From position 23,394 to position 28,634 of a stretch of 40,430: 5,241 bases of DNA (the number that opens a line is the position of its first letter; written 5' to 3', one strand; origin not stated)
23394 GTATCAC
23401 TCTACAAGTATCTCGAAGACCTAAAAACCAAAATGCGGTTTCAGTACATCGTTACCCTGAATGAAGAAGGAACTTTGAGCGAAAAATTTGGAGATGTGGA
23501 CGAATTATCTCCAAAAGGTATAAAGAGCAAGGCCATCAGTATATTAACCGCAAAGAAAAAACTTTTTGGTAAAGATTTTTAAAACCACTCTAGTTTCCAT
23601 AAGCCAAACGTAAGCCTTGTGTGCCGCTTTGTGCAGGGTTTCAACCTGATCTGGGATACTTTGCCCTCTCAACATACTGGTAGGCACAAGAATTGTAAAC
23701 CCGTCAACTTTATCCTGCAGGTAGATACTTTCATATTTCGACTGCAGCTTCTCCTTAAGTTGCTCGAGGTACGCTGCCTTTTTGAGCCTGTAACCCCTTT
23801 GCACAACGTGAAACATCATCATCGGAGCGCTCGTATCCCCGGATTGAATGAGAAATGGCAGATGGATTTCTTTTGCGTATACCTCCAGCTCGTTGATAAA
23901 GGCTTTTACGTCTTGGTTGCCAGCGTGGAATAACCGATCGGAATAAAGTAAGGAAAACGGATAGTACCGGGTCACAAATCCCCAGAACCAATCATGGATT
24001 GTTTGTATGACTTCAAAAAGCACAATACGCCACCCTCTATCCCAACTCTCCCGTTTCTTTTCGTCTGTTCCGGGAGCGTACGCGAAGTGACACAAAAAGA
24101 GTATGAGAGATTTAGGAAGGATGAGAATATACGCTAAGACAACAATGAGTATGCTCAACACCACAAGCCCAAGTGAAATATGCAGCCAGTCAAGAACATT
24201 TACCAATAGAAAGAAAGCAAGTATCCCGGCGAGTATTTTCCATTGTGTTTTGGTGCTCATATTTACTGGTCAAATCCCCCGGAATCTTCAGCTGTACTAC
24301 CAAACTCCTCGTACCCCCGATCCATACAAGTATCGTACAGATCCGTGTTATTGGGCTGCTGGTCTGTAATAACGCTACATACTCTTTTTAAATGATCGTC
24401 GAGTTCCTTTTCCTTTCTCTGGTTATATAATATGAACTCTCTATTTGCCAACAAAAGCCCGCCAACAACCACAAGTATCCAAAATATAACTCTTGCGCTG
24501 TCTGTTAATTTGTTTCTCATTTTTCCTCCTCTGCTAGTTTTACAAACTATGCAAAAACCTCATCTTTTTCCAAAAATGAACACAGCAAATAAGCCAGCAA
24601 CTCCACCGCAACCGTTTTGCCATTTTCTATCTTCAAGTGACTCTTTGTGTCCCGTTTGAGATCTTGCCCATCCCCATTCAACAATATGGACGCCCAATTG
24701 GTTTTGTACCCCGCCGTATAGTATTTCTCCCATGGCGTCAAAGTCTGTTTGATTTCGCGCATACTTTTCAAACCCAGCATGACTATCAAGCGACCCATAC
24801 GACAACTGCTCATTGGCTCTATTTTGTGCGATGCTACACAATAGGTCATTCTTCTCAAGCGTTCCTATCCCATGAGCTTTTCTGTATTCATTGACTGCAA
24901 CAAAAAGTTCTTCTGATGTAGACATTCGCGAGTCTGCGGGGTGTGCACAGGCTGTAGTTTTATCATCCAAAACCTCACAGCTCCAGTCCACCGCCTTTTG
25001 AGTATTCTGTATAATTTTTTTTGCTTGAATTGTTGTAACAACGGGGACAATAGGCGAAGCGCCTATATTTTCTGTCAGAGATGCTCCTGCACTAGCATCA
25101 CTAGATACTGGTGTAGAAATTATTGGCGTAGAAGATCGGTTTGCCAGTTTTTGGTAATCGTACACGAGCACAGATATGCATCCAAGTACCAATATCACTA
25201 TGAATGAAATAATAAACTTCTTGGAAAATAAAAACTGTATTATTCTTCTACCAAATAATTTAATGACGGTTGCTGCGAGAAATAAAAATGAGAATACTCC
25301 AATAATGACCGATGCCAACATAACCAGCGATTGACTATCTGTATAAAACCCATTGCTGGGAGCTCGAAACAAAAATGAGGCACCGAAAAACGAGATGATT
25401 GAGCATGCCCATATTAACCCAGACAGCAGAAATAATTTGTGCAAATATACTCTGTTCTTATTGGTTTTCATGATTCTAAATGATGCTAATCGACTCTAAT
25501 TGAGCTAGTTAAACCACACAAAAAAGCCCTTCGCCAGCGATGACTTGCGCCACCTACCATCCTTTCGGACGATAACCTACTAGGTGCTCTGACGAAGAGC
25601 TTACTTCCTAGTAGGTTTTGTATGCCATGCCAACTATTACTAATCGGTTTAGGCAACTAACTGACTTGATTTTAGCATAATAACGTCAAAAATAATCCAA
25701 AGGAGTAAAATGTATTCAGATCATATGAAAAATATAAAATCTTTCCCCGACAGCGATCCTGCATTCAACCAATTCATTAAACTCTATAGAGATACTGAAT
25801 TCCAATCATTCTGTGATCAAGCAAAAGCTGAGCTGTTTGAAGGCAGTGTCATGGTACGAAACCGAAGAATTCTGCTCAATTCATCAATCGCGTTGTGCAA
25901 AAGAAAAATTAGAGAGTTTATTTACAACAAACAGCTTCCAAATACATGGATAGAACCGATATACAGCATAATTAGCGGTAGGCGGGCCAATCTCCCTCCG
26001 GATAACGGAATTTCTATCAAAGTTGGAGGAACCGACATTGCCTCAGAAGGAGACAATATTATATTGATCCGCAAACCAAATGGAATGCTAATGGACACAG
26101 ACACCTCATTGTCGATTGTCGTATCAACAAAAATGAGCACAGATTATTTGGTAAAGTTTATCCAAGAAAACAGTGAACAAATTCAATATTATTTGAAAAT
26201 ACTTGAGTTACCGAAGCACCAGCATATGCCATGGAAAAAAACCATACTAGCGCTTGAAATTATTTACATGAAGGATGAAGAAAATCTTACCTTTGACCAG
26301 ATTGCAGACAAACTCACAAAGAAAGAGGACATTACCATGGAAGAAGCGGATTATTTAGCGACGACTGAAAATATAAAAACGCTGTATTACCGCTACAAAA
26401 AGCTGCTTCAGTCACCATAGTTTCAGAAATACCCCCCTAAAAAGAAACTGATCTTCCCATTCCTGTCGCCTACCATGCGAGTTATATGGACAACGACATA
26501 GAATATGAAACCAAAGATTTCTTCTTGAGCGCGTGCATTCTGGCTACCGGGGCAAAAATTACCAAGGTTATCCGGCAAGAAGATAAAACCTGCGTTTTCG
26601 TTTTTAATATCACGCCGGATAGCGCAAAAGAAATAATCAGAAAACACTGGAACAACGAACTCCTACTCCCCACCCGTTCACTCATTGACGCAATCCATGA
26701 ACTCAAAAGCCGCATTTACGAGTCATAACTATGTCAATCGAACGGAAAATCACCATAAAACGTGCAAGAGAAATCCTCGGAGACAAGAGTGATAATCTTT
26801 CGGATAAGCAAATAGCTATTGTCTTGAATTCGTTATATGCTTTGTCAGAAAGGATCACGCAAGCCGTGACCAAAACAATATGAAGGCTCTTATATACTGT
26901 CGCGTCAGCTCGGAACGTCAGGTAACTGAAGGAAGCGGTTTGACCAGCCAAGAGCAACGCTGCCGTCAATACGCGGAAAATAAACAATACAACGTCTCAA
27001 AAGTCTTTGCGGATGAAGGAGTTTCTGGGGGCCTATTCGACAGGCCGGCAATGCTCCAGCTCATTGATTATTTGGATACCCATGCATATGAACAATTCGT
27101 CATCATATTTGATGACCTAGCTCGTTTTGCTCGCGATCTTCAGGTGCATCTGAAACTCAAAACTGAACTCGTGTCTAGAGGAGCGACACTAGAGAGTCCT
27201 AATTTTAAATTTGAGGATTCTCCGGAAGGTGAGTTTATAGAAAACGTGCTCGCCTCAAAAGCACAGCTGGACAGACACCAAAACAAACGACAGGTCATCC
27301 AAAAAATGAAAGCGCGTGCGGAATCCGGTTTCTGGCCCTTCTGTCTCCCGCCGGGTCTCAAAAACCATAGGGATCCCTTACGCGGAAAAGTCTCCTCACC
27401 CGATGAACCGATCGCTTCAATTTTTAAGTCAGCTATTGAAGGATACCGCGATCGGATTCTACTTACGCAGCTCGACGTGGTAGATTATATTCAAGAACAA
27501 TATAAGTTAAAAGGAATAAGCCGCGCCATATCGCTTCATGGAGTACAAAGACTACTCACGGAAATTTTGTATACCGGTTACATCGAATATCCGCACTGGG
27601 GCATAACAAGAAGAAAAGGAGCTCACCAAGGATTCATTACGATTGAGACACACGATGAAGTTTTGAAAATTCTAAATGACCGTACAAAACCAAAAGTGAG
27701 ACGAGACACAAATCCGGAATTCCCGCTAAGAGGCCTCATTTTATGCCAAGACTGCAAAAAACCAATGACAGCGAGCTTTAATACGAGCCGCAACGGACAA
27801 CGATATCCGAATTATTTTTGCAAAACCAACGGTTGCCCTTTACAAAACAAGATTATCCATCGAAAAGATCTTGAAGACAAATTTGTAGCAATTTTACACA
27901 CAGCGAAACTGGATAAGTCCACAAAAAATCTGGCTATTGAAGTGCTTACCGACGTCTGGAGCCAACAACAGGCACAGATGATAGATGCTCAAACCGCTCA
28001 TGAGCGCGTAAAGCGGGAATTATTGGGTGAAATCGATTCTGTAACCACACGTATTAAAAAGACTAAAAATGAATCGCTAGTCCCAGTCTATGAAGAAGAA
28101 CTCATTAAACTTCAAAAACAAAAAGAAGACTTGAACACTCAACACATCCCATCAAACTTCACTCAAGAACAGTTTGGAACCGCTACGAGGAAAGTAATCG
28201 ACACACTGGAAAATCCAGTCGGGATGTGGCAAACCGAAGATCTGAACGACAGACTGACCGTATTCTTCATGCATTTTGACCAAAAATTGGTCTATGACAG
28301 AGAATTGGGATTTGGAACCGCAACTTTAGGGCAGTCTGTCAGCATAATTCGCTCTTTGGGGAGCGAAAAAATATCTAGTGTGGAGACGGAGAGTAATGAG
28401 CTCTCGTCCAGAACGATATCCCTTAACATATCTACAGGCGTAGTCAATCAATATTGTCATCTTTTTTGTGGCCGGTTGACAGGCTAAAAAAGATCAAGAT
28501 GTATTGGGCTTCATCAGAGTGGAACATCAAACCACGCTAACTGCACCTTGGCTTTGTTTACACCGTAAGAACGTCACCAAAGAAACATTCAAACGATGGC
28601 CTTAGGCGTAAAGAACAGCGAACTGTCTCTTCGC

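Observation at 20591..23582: Candidate ABC-three-component (ABC-3C) conflict system with an unassigned effector, inside a mobile island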

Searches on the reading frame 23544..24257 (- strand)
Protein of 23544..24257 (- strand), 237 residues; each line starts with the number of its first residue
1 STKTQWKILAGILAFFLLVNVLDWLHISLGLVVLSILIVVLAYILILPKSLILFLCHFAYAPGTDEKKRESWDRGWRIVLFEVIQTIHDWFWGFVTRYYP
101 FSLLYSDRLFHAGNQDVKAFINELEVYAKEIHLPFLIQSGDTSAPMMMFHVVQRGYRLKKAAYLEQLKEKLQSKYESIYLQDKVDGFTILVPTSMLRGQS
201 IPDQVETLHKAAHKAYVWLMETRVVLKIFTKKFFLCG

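Call 51: search_protein_families(library=pfam, proteins=[window:23544-24257:-], max_evalue=0.01)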
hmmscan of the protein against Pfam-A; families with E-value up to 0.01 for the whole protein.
window:23544-24257:- (237 aa): 0 families

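Call 52: search_protein_families(library=phrogs, proteins=[window:23544-24257:-], max_evalue=0.01)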
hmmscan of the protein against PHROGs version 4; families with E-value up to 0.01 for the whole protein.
window:23544-24257:- (237 aa): 0 families

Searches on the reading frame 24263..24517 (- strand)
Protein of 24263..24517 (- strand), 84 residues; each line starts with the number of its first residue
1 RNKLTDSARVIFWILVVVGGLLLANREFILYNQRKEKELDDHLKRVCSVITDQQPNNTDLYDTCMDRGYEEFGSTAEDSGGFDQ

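Call 51: search_protein_families(library=pfam, proteins=[window:24263-24517:-], max_evalue=0.01)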
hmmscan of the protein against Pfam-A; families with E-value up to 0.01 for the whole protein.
window:24263-24517:- (84 aa): 0 families

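Call 52: search_protein_families(library=phrogs, proteins=[window:24263-24517:-], max_evalue=0.01)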
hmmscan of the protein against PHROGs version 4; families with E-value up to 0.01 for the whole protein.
window:24263-24517:- (84 aa): 1 family
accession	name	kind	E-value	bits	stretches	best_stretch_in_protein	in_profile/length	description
phrog_34442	-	unknown function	0.0034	18.5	1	28-67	13-52/58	-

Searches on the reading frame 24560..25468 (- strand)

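Call 51: search_protein_families(library=pfam, proteins=[window:24560-25468:-], max_evalue=0.01)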
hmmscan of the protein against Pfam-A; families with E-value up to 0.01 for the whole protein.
window:24560-25468:- (302 aa): 1 family
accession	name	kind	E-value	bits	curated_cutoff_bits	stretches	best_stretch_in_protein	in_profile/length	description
PF00188.32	CAP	-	0.0031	18.8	21.1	1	191-239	3-53/117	Cysteine-rich secretory protein family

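Call 52: search_protein_families(library=phrogs, proteins=[window:24560-25468:-], max_evalue=0.01)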
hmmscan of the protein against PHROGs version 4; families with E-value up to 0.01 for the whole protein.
window:24560-25468:- (302 aa): 0 families

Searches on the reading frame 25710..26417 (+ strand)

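Call 51: search_protein_families(library=pfam, proteins=[window:25710-26417:+], max_evalue=0.01)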
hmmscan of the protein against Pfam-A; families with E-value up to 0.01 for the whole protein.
window:25710-26417:+ (236 aa): 1 family
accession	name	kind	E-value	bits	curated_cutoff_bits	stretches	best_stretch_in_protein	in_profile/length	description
PF03147.19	FDX-ACB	-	0.0012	19.7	31.1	1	134-201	10-77/94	Ferredoxin-fold anticodon binding domain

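Call 52: search_protein_families(library=phrogs, proteins=[window:25710-26417:+], max_evalue=0.01)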
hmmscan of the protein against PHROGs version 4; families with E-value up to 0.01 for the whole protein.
window:25710-26417:+ (236 aa): 0 families

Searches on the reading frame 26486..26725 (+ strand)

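Call 51: search_protein_families(library=pfam, proteins=[window:26486-26725:+], max_evalue=0.01)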
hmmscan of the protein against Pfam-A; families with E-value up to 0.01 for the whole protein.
window:26486-26725:+ (80 aa): 1 family
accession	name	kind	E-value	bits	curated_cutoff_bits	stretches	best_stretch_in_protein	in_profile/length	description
PF18903.5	DUF5659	-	7.7e-06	26.1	23.6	1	6-78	3-74/75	Domain of unknown function (DUF5659)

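Call 52: search_protein_families(library=phrogs, proteins=[window:26486-26725:+], max_evalue=0.01)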
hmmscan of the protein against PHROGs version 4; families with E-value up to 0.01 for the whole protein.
window:26486-26725:+ (80 aa): 0 families

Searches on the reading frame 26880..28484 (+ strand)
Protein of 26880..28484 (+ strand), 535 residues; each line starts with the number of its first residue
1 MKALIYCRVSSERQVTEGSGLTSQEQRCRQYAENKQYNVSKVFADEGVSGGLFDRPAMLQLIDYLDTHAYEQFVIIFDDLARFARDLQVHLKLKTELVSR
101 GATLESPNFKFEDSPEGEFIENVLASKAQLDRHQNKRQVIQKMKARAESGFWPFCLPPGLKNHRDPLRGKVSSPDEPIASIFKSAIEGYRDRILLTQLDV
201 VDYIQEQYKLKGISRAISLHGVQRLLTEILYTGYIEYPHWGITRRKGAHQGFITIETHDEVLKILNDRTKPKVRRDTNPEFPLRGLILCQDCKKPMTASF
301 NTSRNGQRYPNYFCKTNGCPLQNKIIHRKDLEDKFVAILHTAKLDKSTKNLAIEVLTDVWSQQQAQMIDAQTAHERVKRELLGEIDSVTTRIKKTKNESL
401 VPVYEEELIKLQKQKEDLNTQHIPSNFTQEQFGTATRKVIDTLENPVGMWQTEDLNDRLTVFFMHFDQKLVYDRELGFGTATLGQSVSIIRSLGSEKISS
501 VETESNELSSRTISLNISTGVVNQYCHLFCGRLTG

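Call 51: search_protein_families(library=pfam, proteins=[window:26880-28484:+], max_evalue=0.01)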
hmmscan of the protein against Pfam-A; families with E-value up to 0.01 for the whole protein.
window:26880-28484:+ (535 aa): 2 families
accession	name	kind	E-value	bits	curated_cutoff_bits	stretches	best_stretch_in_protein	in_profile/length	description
PF00239.26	Resolvase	-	5.8e-24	85.3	23.3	1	3-150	1-143/145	Resolvase, N terminal domain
PF13408.12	Zn_ribbon_recom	-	8.6e-07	29.7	25.3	1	282-337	1-55/58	Recombinase zinc beta ribbon domain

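Call 52: search_protein_families(library=phrogs, proteins=[window:26880-28484:+], max_evalue=0.01)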
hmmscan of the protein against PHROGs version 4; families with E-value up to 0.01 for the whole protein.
window:26880-28484:+ (535 aa): 3 families
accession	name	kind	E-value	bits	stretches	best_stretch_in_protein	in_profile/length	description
phrog_95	-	integration and excision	2.2e-59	202.6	1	1-468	88-552/651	integrase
phrog_125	-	DNA, RNA and nucleotide metabolism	1.2e-15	58.8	1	1-150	20-154/254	DNA invertase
phrog_6620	-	integration and excision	7.6e-06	26.6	1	2-88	57-139/201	transposase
